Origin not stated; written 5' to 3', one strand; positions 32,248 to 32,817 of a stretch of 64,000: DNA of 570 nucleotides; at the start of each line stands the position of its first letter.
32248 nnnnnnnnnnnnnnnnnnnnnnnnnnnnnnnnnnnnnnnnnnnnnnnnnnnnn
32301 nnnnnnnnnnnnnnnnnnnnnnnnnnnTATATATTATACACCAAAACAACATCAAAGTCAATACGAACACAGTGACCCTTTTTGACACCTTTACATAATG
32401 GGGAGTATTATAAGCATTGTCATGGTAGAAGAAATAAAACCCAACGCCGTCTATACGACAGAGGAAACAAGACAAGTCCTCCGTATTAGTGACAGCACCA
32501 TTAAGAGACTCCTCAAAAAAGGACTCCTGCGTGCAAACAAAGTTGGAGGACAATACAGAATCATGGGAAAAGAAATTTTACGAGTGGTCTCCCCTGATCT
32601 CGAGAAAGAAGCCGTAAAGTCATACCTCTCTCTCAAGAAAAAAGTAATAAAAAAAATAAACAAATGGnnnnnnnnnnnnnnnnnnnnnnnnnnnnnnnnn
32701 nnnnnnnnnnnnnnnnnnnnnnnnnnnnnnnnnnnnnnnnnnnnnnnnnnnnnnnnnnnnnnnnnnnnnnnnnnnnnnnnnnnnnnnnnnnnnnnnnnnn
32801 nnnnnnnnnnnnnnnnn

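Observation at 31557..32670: GC-rich divergent GT2-like gene and leaderless excisionase-type HTH regulator at the head of the glycan operon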

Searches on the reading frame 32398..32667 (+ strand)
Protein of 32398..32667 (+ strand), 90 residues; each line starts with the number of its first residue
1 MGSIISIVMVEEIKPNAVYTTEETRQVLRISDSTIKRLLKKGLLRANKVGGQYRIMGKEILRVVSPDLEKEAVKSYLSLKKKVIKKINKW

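Call 6: search_protein_families(library=pfam, proteins=[window:32398-32667:+], max_evalue=1)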
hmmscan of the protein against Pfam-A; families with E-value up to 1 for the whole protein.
window:32398-32667:+ (90 aa): 5 families
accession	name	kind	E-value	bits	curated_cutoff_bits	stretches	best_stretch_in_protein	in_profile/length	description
PF12728.13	HTH_17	-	2.1e-09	37.9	27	1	18-62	1-45/51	Helix-turn-helix domain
PF04545.22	Sigma70_r4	-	0.036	14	24.1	1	19-44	21-46/50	Sigma-70, region 4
PF02961.22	SAM_BAF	-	0.094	13.7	25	1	29-59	25-55/88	Barrier to autointegration factor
PF20432.4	Xre-like-HTH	-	0.14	12.9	25.8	1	20-43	25-49/63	Antitoxin Xre-like helix-turn-helix domain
PF00376.29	MerR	-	0.16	12.3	28.2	1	28-54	9-36/38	MerR family regulatory protein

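Call 7: search_protein_families(library=ncbifam, proteins=[window:32398-32667:+], max_evalue=10)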
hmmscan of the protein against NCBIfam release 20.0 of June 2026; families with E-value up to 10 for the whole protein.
window:32398-32667:+ (90 aa): 5 families
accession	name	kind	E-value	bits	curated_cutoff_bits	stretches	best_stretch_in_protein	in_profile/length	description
NF040990.2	MamR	equivalog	1.7e-10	41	100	1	8-62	33-87/91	magnetosome protein MamR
TIGR01764.1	excise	domain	4.4e-08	33.4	28.8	1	19-56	2-39/49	excisionase family DNA-binding protein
NF005249.0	PRK06760.1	subfamily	0.0063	16.1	287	1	11-87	51-125/223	hypothetical protein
NF003191.0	PRK04164.1-2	equivalog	0.07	12.7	179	1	8-34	153-179/200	hypothetical protein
NF049845.1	Xre_ParS_antitoxin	subfamily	0.086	12.9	90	1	7-49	4-47/112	type II RES/Xre toxin-antitoxin system antitoxin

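Call 12: find_homologous_proteins(query=window:32398-32667:+)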
Query window:32398-32667:+ (90 aa): 2712 proteins with E <= 0.001 among 2713 candidates; the best 120 are listed.
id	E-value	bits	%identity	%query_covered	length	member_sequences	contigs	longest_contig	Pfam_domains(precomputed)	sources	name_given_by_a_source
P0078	1.4e-47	176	100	100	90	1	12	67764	PF12728.14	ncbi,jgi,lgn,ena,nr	ncbi:MAG TPA: helix-turn-helix domain-containing protein [Candidatus Paceibacterota bacterium]|jgi:e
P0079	7.0e-43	162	100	91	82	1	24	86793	PF12728.14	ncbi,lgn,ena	-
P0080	2.6e-42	160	99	91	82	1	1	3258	PF12728.14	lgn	-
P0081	8.5e-38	145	85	91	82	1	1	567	PF12728.14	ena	-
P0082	3.2e-37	144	84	91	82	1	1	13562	PF12728.14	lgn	-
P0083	6.5e-37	143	83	91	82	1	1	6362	PF12728.14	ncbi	-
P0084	7.4e-37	142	79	91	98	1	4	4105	PF12728.14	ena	-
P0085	1.1e-36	142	84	91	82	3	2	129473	PF12728.14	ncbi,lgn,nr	ncbi:MAG TPA: helix-turn-helix domain-containing protein [Thermodesulfobacteriota bacterium]|nr:heli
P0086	1.3e-36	142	79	91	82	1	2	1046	PF12728.14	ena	-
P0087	1.4e-36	141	83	91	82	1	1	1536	PF12728.14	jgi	jgi:excisionase family DNA binding protein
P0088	2.0e-36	141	83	91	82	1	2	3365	PF12728.14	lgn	-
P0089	2.5e-36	141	82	91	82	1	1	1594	PF12728.14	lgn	-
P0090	2.8e-36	141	84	91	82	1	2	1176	PF12728.14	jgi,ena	-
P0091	3.7e-36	140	82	91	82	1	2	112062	PF12728.14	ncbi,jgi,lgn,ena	ncbi:MAG: helix-turn-helix domain-containing protein [Candidatus Paceibacterota bacterium]|jgi:excis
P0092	4.2e-36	140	84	91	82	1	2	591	PF12728.14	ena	-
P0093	4.3e-36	140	80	92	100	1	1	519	PF12728.14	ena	-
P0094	5.0e-36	140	83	91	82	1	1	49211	PF12728.14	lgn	-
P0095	5.1e-36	140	80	91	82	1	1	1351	PF12728.14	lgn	-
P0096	7.8e-36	139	84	91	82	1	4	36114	PF12728.14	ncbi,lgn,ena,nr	ncbi:MAG: helix-turn-helix domain-containing protein [Candidatus Pacebacteria bacterium]|nr:helix-tu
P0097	8.5e-36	139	80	91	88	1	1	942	PF12728.14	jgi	jgi:excisionase family DNA binding protein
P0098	9.7e-36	139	80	91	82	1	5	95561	PF12728.14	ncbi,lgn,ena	ncbi:MAG: helix-turn-helix domain-containing protein [Patescibacteria group bacterium]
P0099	1.0e-35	139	83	91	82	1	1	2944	PF12728.14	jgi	jgi:excisionase family DNA binding protein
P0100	1.2e-35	139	84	90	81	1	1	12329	PF12728.14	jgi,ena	-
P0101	1.4e-35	138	80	91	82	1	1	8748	PF12728.14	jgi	jgi:excisionase family DNA binding protein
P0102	1.4e-35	138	80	91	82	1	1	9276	PF12728.14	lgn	-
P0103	1.7e-35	138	82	91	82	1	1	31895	PF12728.14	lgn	-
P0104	1.8e-35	138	85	76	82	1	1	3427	PF12728.14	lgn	-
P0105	2.0e-35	138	79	91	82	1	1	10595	PF12728.14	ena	-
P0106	2.1e-35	138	80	91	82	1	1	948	PF12728.14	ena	-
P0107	2.5e-35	138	79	93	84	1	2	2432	PF12728.14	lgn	-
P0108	2.6e-35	137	84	77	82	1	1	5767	PF12728.14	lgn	-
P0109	2.6e-35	137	80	91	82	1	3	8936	PF12728.14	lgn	-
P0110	2.9e-35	137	78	91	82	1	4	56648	PF12728.14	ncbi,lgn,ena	-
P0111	3.8e-35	137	80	91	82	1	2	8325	PF12728.14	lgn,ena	-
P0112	3.9e-35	137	80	91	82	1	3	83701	PF12728.14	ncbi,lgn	-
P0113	4.0e-35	137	78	91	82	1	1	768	PF12728.14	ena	-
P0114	5.5e-35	136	82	91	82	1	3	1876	PF12728.14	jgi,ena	-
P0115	5.7e-35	136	82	91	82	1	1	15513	PF12728.14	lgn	-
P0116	7.9e-35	136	79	91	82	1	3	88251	PF12728.14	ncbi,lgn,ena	ncbi:MAG: helix-turn-helix domain-containing protein [Patescibacteria group bacterium]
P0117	8.8e-35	136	79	91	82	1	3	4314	PF12728.14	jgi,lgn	jgi:excisionase family DNA binding protein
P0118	9.8e-35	136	77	91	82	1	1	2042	PF12728.14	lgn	-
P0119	1.1e-34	136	80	91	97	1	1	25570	PF12728.14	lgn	-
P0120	1.1e-34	135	79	91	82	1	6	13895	PF12728.14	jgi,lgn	jgi:excisionase family DNA binding protein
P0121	1.2e-34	135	80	91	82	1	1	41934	PF12728.14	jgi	jgi:excisionase family DNA binding protein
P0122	1.2e-34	135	79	90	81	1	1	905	PF12728.14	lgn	-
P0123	1.4e-34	135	82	91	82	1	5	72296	PF12728.14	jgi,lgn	jgi:excisionase family DNA binding protein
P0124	1.4e-34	135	79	91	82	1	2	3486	PF12728.14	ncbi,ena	-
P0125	1.5e-34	135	79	91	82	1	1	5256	PF12728.14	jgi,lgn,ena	-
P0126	1.5e-34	135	79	91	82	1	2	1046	PF12728.14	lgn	-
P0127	1.6e-34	135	77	91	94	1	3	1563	PF12728.14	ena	-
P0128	1.6e-34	135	77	91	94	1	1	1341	PF12728.14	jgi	-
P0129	1.8e-34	135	82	76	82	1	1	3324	PF12728.14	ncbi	-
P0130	1.8e-34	135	79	91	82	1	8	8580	PF12728.14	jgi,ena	jgi:excisionase family DNA binding protein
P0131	1.9e-34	135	78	91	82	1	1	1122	PF12728.14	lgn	-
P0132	2.0e-34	135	77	91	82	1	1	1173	PF12728.14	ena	-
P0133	2.1e-34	135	81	90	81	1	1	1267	PF12728.14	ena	-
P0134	2.1e-34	135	79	91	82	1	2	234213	PF12728.14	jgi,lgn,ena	-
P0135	2.2e-34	134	80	91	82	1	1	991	PF12728.14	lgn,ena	-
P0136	2.3e-34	134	79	91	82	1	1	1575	PF12728.14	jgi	-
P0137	2.4e-34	134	78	91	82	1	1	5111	PF12728.14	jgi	jgi:excisionase family DNA binding protein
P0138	2.4e-34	134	78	91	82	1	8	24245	PF12728.14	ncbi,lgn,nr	ncbi:MAG: hypothetical protein QG640_643 [Patescibacteria group bacterium]|nr:hypothetical protein [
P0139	2.4e-34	134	79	90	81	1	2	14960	PF12728.14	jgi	jgi:excisionase family DNA binding protein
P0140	2.4e-34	134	78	91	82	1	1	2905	PF12728.14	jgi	jgi:excisionase family DNA binding protein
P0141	2.5e-34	134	74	91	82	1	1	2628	PF12728.14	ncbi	-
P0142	2.6e-34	134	78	90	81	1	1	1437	PF12728.14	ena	-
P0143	2.7e-34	134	78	91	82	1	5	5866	PF12728.14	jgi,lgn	jgi:excisionase family DNA binding protein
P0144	2.8e-34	134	82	91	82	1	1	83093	PF12728.14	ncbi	-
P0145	2.9e-34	134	77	91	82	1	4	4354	PF12728.14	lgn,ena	-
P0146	3.5e-34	134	82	76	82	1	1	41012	PF12728.14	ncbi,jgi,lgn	ncbi:MAG: hypothetical protein RLY66_546 [Candidatus Parcubacteria bacterium]|jgi:excisionase family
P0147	3.7e-34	134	78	91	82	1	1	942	PF12728.14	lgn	-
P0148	3.7e-34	134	82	76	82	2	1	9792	PF12728.14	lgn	-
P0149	3.8e-34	134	78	91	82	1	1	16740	PF12728.14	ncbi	ncbi:MAG: hypothetical protein RL536_353 [Candidatus Parcubacteria bacterium]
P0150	3.9e-34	134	78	91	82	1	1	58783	PF12728.14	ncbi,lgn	-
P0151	4.3e-34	134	78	91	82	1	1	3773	PF12728.14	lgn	-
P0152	4.4e-34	134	85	74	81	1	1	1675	PF12728.14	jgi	jgi:excisionase family DNA binding protein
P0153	4.6e-34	134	80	91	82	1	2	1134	PF12728.14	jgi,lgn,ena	-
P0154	4.9e-34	133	79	90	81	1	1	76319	PF12728.14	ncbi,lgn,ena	-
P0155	5.0e-34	133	77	91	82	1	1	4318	PF12728.14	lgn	-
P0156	5.0e-34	133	74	98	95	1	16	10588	PF12728.14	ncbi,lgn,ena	-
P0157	5.2e-34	133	79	91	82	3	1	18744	PF12728.14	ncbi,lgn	-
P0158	5.2e-34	133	77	90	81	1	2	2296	PF12728.14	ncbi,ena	-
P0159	5.8e-34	133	79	91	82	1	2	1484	PF12728.14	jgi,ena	-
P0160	5.9e-34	133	79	90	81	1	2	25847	PF12728.14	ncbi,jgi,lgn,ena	ncbi:MAG: helix-turn-helix domain-containing protein [Candidatus Paceibacterota bacterium]|jgi:excis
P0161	6.0e-34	133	71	100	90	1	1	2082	PF12728.14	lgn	-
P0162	6.0e-34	133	75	92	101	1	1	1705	PF12728.14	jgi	jgi:excisionase family DNA binding protein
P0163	6.2e-34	133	77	91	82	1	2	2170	PF12728.14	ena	-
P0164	6.3e-34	133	76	93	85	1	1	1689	PF12728.14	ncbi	-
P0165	6.4e-34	133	76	91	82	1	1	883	PF12728.14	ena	-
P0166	6.6e-34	133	78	91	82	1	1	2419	PF12728.14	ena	-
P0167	6.8e-34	133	79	89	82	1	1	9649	PF12728.14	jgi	jgi:excisionase family DNA binding protein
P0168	7.0e-34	133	77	92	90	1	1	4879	PF12728.14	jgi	jgi:excisionase family DNA binding protein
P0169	7.2e-34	133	74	91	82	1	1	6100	PF12728.14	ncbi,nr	ncbi:helix-turn-helix domain-containing protein [Candidatus Falkowbacteria bacterium]|nr:helix-turn-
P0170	7.3e-34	133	80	91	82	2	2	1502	PF12728.14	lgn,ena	-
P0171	7.5e-34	133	79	91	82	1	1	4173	PF12728.14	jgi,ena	jgi:excisionase family DNA binding protein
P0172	7.7e-34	133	79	91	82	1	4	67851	PF12728.14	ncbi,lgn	-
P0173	7.8e-34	133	77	91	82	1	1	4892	PF12728.14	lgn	-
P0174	8.0e-34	133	78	91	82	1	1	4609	PF12728.14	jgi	jgi:excisionase family DNA binding protein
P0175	8.1e-34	133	78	91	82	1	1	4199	PF12728.14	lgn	-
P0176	8.2e-34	133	78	91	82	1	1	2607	PF12728.14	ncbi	-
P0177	8.5e-34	133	76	91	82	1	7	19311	PF12728.14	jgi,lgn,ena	jgi:excisionase family DNA binding protein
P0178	8.9e-34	133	77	91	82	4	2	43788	PF12728.14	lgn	-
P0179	8.9e-34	133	78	91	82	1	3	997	PF12728.14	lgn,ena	-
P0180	9.1e-34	133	77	91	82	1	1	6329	PF12728.14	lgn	-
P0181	9.5e-34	132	78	91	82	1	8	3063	PF12728.14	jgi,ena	-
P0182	9.9e-34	132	79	91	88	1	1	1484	PF12728.14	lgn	-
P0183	1.0e-33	132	78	91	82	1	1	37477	PF12728.14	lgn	-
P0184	1.0e-33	132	80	91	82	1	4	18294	PF12728.14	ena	-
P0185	1.0e-33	132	80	91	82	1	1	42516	PF12728.14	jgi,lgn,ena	-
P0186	1.0e-33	132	77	91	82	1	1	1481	PF12728.14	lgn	-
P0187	1.0e-33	132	76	91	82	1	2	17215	PF12728.14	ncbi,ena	ncbi:MAG: helix-turn-helix domain-containing protein [Patescibacteria group bacterium]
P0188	1.0e-33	132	76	91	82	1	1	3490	PF12728.14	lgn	-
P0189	1.1e-33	132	73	92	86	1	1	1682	PF12728.14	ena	-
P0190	1.1e-33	132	76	91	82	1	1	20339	PF12728.14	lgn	-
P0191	1.2e-33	132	70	100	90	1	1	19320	PF12728.14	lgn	-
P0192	1.2e-33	132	80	91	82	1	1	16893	PF12728.14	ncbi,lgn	-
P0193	1.3e-33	132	80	91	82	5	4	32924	PF12728.14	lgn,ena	-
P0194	1.4e-33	132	79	91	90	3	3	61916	PF12728.14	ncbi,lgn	-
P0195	1.4e-33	132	78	91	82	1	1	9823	PF12728.14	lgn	-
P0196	1.4e-33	132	80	91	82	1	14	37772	PF12728.14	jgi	jgi:excisionase family DNA binding protein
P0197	1.4e-33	132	71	93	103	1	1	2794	PF12728.14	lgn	-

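Call 13: find_encoding_contigs(protein=P0079, flank=6000, max_places=8)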
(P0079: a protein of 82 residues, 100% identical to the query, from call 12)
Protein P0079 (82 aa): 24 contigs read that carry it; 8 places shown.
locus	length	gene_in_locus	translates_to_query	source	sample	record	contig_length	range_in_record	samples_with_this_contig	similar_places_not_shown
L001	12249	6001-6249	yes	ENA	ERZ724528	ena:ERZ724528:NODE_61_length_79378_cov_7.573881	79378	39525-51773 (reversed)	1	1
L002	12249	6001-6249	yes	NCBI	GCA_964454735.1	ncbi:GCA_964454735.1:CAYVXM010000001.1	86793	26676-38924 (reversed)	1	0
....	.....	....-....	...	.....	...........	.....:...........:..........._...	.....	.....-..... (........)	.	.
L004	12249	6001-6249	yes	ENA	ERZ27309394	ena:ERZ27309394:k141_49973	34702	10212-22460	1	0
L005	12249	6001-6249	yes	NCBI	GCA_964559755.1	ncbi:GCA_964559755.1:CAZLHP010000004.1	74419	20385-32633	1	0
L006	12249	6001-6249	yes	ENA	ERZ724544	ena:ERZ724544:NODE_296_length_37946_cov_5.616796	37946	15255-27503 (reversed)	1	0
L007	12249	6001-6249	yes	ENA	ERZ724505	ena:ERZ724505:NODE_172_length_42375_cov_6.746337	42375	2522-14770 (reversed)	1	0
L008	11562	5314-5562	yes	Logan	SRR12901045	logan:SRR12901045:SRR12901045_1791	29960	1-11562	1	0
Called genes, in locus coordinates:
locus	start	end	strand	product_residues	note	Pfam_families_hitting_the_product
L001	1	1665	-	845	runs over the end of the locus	PF07517:SecA_DEAD, PF01043:SecA_PP_bind, PF21090:P-loop_SecA, PF07516:SecA_SW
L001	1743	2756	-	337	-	PF01565:FAD_binding_4, PF02873:MurB_C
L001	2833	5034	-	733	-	PF13176:TPR_7 (faint), PF04932:Wzy_C, PF13428:TPR_14 (faint), PF13432:TPR_16 (faint), PF00515:TPR_1 (faint), PF23914:TPR_CcmH_CycH (faint), PF21033:RMD1-3 (weak), PF07719:TPR_2 (weak), +4 more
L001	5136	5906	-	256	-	-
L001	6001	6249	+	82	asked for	PF12728:HTH_17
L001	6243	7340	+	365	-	PF01370:Epimerase, PF02719:Polysacc_synt_2 (weak), PF04321:RmlD_sub_bind (weak), PF16363:GDP_Man_Dehyd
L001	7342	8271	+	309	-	PF01370:Epimerase, PF02719:Polysacc_synt_2 (faint), PF04321:RmlD_sub_bind, PF16363:GDP_Man_Dehyd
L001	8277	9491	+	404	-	PF01041:DegT_DnrJ_EryC1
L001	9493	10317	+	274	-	PF01061:ABC2_membrane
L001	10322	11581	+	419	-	PF00005:ABC_tran, PF14524:Wzt_C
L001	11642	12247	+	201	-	PF04989:RMNT_CmcI, PF13578:Methyltransf_24 (faint)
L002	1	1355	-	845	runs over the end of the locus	PF07517:SecA_DEAD, PF01043:SecA_PP_bind, PF21090:P-loop_SecA, PF07516:SecA_SW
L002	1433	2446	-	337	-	PF01565:FAD_binding_4, PF02873:MurB_C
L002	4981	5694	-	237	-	-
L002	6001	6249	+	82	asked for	PF12728:HTH_17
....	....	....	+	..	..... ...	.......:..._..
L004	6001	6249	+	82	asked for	PF12728:HTH_17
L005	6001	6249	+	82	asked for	PF12728:HTH_17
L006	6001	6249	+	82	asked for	PF12728:HTH_17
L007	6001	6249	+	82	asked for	PF12728:HTH_17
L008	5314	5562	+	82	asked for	PF12728:HTH_17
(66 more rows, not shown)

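Call 15: find_encoding_contigs(protein=P0134, flank=5000, max_places=3)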
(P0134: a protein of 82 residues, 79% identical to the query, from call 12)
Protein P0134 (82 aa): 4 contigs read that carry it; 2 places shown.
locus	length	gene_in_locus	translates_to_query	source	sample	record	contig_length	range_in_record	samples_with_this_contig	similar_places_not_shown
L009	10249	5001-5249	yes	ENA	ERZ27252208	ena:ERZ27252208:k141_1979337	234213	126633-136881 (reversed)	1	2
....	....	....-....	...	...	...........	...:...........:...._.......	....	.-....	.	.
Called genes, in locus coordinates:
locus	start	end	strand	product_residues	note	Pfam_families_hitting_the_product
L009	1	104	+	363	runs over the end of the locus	PF13439:Glyco_transf_4, PF20706:GT4-conflict, PF00534:Glycos_transf_1, PF13692:Glyco_trans_1_4, PF13524:Glyco_trans_1_2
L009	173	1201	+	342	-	PF00534:Glycos_transf_1, PF13692:Glyco_trans_1_4, PF13524:Glyco_trans_1_2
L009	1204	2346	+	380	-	PF00534:Glycos_transf_1, PF13692:Glyco_trans_1_4, PF13524:Glyco_trans_1_2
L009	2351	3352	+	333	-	PF04055:Radical_SAM, PF13186:SPASM (weak)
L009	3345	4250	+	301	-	-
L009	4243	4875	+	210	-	PF13489:Methyltransf_23, PF08241:Methyltransf_11, PF08242:Methyltransf_12 (weak), PF13847:Methyltransf_31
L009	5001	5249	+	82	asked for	PF12728:HTH_17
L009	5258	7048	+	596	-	PF00664:ABC_membrane, PF02463:SMC_N (faint), PF00005:ABC_tran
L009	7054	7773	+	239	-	PF02348:CTP_transf_3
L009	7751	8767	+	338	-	PF01408:GFO_IDH_MocA, PF22725:GFO_IDH_MocA_C3, PF02894:GFO_IDH_MocA_C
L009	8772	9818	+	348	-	PF03102:NeuB, PF08666:SAF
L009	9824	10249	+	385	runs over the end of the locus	PF02350:Epimerase_2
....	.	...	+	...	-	?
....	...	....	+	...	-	-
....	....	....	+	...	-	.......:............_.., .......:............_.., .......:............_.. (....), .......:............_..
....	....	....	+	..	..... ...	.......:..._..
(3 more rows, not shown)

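Call 16: find_encoding_contigs(protein=P0085, flank=5000, max_places=3)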
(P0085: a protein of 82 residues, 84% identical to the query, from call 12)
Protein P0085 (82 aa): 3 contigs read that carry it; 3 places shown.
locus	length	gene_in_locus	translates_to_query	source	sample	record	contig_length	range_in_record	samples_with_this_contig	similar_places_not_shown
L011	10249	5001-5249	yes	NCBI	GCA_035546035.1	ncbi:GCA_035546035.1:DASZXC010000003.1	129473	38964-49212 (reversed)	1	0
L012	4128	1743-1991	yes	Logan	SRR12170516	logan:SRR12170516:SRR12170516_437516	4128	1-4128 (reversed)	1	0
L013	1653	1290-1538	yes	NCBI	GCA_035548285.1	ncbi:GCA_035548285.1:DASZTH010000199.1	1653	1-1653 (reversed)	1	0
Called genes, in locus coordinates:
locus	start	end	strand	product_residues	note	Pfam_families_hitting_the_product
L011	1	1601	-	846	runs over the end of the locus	PF07517:SecA_DEAD, PF01043:SecA_PP_bind, PF21090:P-loop_SecA, PF07516:SecA_SW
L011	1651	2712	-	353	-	PF01565:FAD_binding_4, PF02873:MurB_C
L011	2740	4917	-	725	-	PF04932:Wzy_C, PF00515:TPR_1 (faint), PF13428:TPR_14 (faint), PF14559:TPR_19 (faint), PF13424:TPR_12 (faint), PF07719:TPR_2 (faint), PF13181:TPR_8 (faint), PF13431:TPR_17 (faint)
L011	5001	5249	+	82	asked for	PF12728:HTH_17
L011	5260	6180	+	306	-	PF01073:3Beta_HSD (weak), PF01370:Epimerase, PF04321:RmlD_sub_bind, PF07993:NAD_binding_4 (faint), PF16363:GDP_Man_Dehyd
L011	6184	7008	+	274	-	PF01061:ABC2_membrane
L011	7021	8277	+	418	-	PF00005:ABC_tran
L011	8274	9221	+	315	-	PF13524:Glyco_trans_1_2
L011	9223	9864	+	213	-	-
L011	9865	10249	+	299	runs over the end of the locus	PF05050:Methyltransf_21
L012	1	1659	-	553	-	?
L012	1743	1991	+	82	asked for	PF12728:HTH_17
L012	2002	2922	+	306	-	PF01073:3Beta_HSD (weak), PF01370:Epimerase, PF04321:RmlD_sub_bind, PF07993:NAD_binding_4 (faint), PF16363:GDP_Man_Dehyd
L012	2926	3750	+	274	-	PF01061:ABC2_membrane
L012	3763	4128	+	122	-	?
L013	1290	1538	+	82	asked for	PF12728:HTH_17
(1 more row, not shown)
